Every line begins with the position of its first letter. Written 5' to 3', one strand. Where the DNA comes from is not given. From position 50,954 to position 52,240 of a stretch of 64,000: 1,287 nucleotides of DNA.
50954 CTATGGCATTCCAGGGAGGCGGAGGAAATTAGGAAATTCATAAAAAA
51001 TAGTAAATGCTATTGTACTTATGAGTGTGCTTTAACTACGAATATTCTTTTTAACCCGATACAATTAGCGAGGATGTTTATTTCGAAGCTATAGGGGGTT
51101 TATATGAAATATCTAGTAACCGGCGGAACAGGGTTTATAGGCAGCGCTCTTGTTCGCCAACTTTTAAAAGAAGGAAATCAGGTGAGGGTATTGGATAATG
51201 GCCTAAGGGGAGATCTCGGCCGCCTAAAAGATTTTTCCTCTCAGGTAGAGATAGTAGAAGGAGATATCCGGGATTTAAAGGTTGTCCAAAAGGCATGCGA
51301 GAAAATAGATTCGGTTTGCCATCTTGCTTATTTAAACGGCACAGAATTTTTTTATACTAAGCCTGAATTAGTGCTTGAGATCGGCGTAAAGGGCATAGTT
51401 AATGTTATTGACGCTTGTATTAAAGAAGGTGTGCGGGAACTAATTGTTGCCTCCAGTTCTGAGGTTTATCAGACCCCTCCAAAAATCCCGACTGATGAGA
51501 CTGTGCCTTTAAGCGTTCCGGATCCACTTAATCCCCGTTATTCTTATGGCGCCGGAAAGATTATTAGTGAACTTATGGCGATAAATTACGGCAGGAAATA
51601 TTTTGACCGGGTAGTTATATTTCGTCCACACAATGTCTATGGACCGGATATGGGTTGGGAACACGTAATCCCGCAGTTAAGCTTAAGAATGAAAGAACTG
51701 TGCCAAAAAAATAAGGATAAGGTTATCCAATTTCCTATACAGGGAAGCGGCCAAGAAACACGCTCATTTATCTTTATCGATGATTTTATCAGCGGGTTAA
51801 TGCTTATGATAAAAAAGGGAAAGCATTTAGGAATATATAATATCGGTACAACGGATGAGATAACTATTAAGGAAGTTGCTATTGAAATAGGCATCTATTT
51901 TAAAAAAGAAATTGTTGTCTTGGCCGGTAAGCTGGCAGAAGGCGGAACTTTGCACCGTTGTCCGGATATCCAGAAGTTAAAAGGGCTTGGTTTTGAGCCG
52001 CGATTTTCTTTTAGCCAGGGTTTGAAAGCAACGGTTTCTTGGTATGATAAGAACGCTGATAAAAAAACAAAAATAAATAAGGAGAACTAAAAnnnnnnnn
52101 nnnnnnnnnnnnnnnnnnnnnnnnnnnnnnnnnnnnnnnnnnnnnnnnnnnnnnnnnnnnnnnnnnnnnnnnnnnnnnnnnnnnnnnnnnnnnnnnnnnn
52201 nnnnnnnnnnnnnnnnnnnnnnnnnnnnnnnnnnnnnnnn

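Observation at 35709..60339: CDP-hexose branch with a TcaB9-like C-methyltransferase: predicted C-branched deoxy(amino)sugar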

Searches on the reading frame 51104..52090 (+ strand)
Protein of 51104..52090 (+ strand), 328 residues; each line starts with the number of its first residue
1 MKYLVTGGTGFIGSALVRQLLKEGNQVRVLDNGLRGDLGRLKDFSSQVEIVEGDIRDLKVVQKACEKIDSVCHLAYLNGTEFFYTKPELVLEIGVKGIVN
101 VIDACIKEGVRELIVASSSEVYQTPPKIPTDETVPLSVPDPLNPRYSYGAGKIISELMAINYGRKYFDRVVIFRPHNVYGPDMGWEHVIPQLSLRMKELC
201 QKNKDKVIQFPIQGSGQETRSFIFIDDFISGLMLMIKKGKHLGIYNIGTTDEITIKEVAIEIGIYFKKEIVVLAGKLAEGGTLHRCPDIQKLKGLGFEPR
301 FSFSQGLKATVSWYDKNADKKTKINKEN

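Call 5: search_protein_families(library=pfam, proteins=[window:51104-52090:+])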
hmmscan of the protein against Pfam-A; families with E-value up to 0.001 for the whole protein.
window:51104-52090:+ (328 aa): 10 families
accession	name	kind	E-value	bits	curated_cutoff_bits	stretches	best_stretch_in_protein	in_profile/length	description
PF01370.27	Epimerase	-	7.3e-48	163.5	20.9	1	4-248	2-240/240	NAD dependent epimerase/dehydratase family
PF16363.11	GDP_Man_Dehyd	-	4.5e-39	135.3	27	1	4-308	1-330/332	GDP-mannose 4,6 dehydratase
PF01073.25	3Beta_HSD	-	1.6e-23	83.6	22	1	4-206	1-210/280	3-beta hydroxysteroid dehydrogenase/isomerase family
PF13460.12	NAD_binding_10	-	4.2e-13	50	27.2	1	7-127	1-108/184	NAD(P)H-binding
PF02719.21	Polysacc_synt_2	-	1.5e-11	44.5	20.2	1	4-118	2-128/293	Polysaccharide biosynthesis protein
PF07993.18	NAD_binding_4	-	8.7e-11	41.9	20.1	1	5-187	1-217/258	Male sterility protein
PF04321.23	RmlD_sub_bind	-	7.3e-10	38.8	27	1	1-181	1-154/287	RmlD substrate binding domain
PF05368.20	NmrA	-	1.8e-07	31.5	27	1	4-117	6-106/298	NmrA-like family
PF00106.31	adh_short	-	3.6e-05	23.8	26.6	1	4-69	4-72/195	short chain dehydrogenase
PF08659.16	KR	-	3.8e-05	24.1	22.6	1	3-118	3-136/180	KR domain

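Call 7: search_protein_families(library=ncbifam, proteins=[window:51104-52090:+])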
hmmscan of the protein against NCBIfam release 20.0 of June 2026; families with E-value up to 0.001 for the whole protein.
window:51104-52090:+ (328 aa): 38 families (the best 25 are shown)
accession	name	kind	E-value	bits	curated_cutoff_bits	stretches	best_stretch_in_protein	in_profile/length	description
TIGR04180.1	EDH_00030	hypoth_equivalog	9.8e-45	152.9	475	1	4-273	2-263/297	NAD-dependent 4,6-dehydratase LegB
TIGR01181.1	dTDP_gluc_dehyt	equivalog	4.8e-40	137.6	365.1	1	2-320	1-317/321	dTDP-glucose 4,6-dehydratase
TIGR01179.1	galE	equivalog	9.3e-31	106.9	262.3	1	3-318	2-329/332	UDP-glucose 4-epimerase GalE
NF047922.1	GDPFucSynFcl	equivalog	4.6e-27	95.3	500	1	4-319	6-306/308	GDP-L-fucose synthase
TIGR02197.1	heptose_epim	equivalog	1.1e-24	87.2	274.6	1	4-268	2-262/316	ADP-glyceromanno-heptose 6-epimerase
NF011728.1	PRK15181.1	equivalog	3.5e-22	78.9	760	1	2-316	17-340/348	Vi polysaccharide biosynthesis UDP-N-acetylglucosaminuronic acid C-4 epimerase TviC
TIGR03466.1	HpnA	hypoth_equivalog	5e-21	74.9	367.65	1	1-181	1-173/327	hopanoid-associated sugar epimerase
NF008872.0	PRK11908.1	equivalog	1.4e-20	73.6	294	1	2-325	3-347/349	bifunctional UDP-4-keto-pentose/UDP-xylose synthase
NF042422.1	oxyalk_red_OleD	equivalog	4.7e-20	72.2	580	1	1-197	1-185/329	2-alkyl-3-oxoalkanoate reductase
NF007956.0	PRK10675.1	subfamily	1.7e-19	70.2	394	1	1-157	1-158/338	UDP-glucose 4-epimerase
NF007490.0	PRK10084.1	subfamily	2.4e-18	66.3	649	1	1-324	1-344/361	dTDP-glucose 4,6-dehydratase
NF042423.1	oxyalk_red_Shew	equivalog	1.1e-17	64.1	580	1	2-197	10-191/331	2-alkyl-3-oxoalkanoate reductase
NF043036.1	ErythonDh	equivalog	1.3e-17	64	325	1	1-168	1-170/321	D-erythronate dehydrogenase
NF007582.0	PRK10217.1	equivalog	5.9e-16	58.5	698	1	2-319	3-336/355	dTDP-glucose 4,6-dehydratase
NF052578.1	StrlDmthSdmBMthl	equivalog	1.4e-14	54.6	600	1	1-258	1-237/328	sterol demethylase protein SdmB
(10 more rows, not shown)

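Call 29: search_solved_structures(query=window:51104-52090:+, show_alignments=3)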
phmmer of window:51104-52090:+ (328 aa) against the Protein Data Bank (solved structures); distinct sequences matched with E-value up to 0.001: 156 (the best 60 are shown).
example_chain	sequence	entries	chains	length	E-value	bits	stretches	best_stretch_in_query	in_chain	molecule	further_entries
8rdg_A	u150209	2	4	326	9.1e-36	127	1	1-311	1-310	SDR family NAD(P)-dependent oxidoreductase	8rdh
8rdi_A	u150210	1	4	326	3.3e-35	125.2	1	1-311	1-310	SDR family NAD(P)-dependent oxidoreductase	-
2hun_A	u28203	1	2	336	5.6e-31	111.3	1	1-317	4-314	336aa long hypothetical dTDP-glucose 4,6-dehydratase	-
4lk3_A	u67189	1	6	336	3e-27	99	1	2-319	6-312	UDP-glucuronic acid decarboxylase 1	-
4m55_A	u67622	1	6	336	5.8e-27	98.1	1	2-319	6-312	UDP-glucuronic acid decarboxylase 1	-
4gll_A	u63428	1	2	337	5.8e-27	98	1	2-319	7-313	UDP-glucuronic acid decarboxylase 1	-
2b69_A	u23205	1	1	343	6.2e-27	98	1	2-319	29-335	UDP-glucuronate decarboxylase 1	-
1r66_A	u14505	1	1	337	9.3e-26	94.1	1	1-317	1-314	TDP-glucose-4,6-dehydratase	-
1r6d_A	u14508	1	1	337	1.8e-25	93.2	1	1-317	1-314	TDP-glucose-4,6-dehydratase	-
8shh_A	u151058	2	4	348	1.9e-25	93.1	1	4-318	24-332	dTDP-glucose 4,6-dehydratase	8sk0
10ke_A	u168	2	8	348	8.2e-25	91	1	2-315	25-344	Capsular polysaccharide biosynthesis protein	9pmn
2c59_A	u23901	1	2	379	2e-24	89.7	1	2-321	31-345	GDP-MANNOSE-3', 5'-EPIMERASE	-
2c5e_A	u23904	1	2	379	2.2e-24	89.6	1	2-321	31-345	GDP-MANNOSE-3', 5'-EPIMERASE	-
8vr2_A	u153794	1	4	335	3.2e-24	89.1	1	2-318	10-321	NAD-dependent epimerase/dehydratase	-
7ys8_A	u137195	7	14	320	3.3e-24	89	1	1-315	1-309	UDP-glucose 4-epimerase | UDP-glucose 4-epimerase along with EC 5.1.3.2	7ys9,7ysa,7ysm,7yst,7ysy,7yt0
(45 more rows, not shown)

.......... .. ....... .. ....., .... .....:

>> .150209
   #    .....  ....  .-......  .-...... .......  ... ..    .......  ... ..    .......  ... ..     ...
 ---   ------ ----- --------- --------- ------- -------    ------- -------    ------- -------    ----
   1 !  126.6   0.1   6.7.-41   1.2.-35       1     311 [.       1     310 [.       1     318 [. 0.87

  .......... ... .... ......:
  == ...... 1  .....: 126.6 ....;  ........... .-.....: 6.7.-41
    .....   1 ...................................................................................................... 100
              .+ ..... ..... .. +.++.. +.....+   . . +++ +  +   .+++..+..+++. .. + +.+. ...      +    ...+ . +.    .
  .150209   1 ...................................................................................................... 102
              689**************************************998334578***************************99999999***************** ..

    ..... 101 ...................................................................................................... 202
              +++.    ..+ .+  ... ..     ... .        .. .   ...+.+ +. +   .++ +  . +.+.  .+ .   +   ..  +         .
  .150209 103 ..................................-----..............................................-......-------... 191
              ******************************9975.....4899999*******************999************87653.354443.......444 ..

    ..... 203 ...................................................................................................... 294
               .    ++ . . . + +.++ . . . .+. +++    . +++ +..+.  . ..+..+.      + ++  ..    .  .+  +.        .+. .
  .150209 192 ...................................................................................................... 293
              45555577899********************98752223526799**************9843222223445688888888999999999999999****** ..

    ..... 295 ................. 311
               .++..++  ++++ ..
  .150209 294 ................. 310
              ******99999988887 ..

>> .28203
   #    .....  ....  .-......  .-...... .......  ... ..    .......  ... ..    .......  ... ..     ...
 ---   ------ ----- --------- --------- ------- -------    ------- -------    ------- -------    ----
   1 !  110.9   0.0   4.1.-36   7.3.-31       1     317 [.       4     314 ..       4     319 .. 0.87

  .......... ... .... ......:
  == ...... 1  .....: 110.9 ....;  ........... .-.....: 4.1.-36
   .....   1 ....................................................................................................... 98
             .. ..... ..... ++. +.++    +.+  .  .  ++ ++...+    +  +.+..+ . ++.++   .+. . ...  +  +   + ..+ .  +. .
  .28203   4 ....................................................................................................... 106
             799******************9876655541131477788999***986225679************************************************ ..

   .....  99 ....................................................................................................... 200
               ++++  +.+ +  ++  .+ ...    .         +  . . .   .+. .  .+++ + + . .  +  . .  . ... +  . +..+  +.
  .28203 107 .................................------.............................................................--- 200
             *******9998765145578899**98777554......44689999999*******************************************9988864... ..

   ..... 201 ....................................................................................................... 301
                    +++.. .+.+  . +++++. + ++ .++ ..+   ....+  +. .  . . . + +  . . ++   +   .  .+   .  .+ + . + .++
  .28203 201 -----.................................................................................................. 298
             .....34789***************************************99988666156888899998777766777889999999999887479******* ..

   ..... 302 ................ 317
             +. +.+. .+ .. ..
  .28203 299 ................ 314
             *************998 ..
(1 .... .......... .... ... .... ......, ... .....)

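Call 39: search_solved_structures(query=A1, show_alignments=0, max_evalue=1e-20)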
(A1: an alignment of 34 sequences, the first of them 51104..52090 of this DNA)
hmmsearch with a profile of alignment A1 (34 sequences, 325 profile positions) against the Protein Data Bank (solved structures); distinct sequences matched with E-value up to 1e-20: 111 (the best 60 are shown).
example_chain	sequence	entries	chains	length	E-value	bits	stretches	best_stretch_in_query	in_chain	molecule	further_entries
8rdg_A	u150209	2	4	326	1.2e-50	175.8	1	4-314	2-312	SDR family NAD(P)-dependent oxidoreductase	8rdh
8rdi_A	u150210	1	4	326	7.5e-50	173.1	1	4-314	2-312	SDR family NAD(P)-dependent oxidoreductase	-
8vr2_A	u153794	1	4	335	2e-48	168.4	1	3-320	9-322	NAD-dependent epimerase/dehydratase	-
4lk3_A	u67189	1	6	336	1.2e-46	162.6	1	2-322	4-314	UDP-glucuronic acid decarboxylase 1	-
4m55_A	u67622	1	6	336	2e-46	161.8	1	2-322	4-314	UDP-glucuronic acid decarboxylase 1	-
4gll_A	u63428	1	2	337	2.5e-46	161.5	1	2-322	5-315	UDP-glucuronic acid decarboxylase 1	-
2b69_A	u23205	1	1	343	2.7e-46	161.4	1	2-322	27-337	UDP-glucuronate decarboxylase 1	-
8shh_A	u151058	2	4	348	1.2e-40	142.9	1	4-320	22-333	dTDP-glucose 4,6-dehydratase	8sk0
2hun_A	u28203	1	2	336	6.3e-40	140.5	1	3-319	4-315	336aa long hypothetical dTDP-glucose 4,6-dehydratase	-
4zrm_A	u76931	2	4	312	1.9e-38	135.6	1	3-318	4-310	UDP-glucose 4-epimerase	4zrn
3ehe_A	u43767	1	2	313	1.9e-38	135.6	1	5-313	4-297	UDP-glucose 4-epimerase (GalE-1)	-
3ru7_A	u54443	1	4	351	8.4e-38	133.5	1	3-318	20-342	WbgU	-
3ru9_A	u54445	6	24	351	1.3e-37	132.9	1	3-317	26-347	WbgU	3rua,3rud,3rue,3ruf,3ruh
1r66_A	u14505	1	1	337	1.3e-37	132.8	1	4-319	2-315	TDP-glucose-4,6-dehydratase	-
3lu1_A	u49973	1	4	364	1.4e-37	132.7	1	3-317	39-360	WbgU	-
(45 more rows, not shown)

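Call 73: search_solved_structures(query=window:51104-52090:+, show_alignments=5, max_evalue=1e-26)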
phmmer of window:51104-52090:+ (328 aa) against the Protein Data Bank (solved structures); distinct sequences matched with E-value up to 1e-26: 7.
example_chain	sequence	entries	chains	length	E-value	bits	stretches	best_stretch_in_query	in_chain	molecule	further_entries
8rdg_A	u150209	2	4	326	9.1e-36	127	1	1-311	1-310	SDR family NAD(P)-dependent oxidoreductase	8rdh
8rdi_A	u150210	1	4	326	3.3e-35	125.2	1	1-311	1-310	SDR family NAD(P)-dependent oxidoreductase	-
2hun_A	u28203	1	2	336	5.6e-31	111.3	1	1-317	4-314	336aa long hypothetical dTDP-glucose 4,6-dehydratase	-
4lk3_A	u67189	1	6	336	3e-27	99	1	2-319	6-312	UDP-glucuronic acid decarboxylase 1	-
4m55_A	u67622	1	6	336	5.8e-27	98.1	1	2-319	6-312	UDP-glucuronic acid decarboxylase 1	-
4gll_A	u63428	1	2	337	5.8e-27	98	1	2-319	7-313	UDP-glucuronic acid decarboxylase 1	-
2b69_A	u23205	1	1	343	6.2e-27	98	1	2-319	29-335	UDP-glucuronate decarboxylase 1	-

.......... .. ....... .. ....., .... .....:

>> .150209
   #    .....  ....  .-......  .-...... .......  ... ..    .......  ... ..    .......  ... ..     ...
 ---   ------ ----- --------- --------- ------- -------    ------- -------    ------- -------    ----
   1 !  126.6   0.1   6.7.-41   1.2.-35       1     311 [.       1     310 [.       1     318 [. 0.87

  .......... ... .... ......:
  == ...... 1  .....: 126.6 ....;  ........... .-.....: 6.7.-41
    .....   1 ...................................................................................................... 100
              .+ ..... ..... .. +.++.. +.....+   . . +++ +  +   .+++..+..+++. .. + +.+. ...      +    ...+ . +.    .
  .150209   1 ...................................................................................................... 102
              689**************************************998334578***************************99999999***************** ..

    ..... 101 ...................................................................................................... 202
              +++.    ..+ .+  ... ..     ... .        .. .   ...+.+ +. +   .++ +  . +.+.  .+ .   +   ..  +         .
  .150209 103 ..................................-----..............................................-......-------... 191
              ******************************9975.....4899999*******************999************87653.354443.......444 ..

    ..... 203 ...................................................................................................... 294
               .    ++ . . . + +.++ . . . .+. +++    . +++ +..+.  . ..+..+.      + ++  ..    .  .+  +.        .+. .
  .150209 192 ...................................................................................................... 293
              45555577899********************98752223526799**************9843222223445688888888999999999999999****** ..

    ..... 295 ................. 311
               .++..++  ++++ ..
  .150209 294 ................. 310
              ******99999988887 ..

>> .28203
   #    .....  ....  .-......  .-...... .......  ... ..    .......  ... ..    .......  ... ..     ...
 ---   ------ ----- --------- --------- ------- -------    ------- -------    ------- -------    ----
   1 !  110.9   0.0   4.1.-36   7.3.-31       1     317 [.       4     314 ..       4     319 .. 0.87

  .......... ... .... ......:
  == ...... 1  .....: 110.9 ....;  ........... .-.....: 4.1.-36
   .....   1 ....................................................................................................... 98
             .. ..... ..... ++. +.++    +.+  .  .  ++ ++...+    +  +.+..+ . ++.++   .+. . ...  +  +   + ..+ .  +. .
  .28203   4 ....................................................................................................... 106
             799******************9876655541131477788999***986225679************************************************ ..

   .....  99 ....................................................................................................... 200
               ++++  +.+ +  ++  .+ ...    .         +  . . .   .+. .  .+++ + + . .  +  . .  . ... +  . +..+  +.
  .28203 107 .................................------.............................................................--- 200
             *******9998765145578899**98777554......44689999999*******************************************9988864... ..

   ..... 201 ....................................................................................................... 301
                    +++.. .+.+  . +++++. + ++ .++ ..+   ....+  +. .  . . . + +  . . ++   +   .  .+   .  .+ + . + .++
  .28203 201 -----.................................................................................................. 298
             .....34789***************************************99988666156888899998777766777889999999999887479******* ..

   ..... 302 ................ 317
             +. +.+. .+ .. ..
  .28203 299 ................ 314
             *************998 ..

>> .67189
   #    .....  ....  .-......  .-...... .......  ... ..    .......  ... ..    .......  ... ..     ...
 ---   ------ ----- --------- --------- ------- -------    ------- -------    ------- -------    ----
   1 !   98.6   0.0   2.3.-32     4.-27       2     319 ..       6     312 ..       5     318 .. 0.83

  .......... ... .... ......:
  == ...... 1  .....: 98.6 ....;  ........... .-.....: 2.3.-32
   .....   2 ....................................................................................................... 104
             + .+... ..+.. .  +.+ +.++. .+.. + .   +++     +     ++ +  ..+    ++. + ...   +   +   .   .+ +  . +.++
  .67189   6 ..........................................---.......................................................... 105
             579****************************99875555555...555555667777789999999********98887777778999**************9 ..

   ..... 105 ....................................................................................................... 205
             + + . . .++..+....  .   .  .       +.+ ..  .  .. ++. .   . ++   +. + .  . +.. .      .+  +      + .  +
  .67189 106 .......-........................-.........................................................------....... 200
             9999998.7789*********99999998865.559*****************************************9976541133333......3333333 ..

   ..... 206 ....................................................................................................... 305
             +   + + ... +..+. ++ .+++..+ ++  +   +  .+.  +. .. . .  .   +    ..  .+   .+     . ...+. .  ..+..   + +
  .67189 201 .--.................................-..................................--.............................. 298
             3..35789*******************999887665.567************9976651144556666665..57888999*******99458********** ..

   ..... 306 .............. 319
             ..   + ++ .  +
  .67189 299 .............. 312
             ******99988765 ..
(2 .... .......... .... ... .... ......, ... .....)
